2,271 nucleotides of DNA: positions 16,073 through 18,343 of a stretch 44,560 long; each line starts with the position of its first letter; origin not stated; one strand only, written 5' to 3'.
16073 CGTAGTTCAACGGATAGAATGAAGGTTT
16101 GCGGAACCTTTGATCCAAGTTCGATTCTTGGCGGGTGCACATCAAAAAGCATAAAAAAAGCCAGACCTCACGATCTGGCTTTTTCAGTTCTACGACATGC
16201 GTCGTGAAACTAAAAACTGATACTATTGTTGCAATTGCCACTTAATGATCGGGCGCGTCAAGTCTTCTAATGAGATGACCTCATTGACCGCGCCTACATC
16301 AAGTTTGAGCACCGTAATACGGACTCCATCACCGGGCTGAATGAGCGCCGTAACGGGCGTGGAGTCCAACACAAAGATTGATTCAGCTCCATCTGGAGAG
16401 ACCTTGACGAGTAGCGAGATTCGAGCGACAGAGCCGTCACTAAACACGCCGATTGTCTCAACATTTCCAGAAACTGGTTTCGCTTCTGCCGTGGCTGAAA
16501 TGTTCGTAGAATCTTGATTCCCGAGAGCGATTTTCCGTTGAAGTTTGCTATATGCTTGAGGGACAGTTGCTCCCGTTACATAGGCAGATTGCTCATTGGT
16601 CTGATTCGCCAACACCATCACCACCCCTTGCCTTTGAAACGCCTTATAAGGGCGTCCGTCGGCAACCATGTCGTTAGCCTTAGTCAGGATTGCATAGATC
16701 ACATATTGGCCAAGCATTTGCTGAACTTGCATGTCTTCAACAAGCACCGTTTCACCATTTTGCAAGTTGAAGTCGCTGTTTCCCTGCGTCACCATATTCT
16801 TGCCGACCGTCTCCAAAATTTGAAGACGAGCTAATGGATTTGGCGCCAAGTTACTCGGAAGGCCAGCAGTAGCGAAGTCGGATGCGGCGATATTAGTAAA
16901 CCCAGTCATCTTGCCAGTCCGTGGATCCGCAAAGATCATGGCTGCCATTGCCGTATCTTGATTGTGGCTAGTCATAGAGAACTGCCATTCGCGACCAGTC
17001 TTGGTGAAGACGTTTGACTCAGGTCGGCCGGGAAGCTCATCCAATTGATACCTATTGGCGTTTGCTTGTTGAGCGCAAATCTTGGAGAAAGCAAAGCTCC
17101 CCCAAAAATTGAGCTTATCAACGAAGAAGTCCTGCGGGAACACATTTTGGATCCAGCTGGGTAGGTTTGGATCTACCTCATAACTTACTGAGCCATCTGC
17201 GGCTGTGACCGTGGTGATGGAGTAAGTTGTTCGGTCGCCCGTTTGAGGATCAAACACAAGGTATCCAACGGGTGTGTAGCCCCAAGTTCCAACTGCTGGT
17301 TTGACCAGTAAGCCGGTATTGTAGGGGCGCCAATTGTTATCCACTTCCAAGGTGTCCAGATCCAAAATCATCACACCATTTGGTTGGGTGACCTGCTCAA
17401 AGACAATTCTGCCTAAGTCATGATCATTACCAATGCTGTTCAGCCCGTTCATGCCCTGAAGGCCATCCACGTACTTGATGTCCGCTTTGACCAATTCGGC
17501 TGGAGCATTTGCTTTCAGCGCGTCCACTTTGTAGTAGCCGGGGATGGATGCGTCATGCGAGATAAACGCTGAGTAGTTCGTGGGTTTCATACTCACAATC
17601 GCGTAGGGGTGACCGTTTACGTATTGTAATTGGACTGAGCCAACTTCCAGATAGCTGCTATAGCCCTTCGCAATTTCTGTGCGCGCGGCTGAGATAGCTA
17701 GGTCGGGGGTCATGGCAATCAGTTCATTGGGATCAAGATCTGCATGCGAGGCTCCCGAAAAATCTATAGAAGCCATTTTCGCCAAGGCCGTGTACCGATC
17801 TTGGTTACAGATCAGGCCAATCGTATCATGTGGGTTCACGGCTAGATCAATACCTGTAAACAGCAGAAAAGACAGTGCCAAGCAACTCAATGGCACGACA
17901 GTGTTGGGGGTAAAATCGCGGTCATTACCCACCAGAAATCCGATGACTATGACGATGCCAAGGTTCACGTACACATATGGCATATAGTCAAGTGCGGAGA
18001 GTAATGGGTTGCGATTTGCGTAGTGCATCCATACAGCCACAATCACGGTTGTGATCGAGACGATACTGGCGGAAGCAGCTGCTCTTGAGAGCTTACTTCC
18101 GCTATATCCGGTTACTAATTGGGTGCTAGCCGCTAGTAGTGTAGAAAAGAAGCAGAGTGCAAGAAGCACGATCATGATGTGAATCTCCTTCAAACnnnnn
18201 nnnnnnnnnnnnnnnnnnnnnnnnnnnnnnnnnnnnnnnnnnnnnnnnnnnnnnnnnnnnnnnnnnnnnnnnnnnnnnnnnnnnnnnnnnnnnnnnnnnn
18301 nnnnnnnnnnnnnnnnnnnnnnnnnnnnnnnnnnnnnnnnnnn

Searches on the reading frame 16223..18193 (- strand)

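Call 8: search_protein_families(library=pfam, proteins=[window:16223-18193:-], max_evalue=0.001)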
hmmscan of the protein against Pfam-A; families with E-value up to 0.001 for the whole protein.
window:16223-18193:- (656 aa): 0 families

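Call 34: search_protein_families(library=ncbifam, proteins=[window:16223-18193:-], max_evalue=1)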
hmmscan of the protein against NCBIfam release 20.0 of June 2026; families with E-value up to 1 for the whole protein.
window:16223-18193:- (656 aa): 1 family
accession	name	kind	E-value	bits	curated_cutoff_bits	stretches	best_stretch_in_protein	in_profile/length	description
NF045951.1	MAG0110_fam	subfamily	0.81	8.9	98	0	6-115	21-132/237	MAG0110 family membrane protein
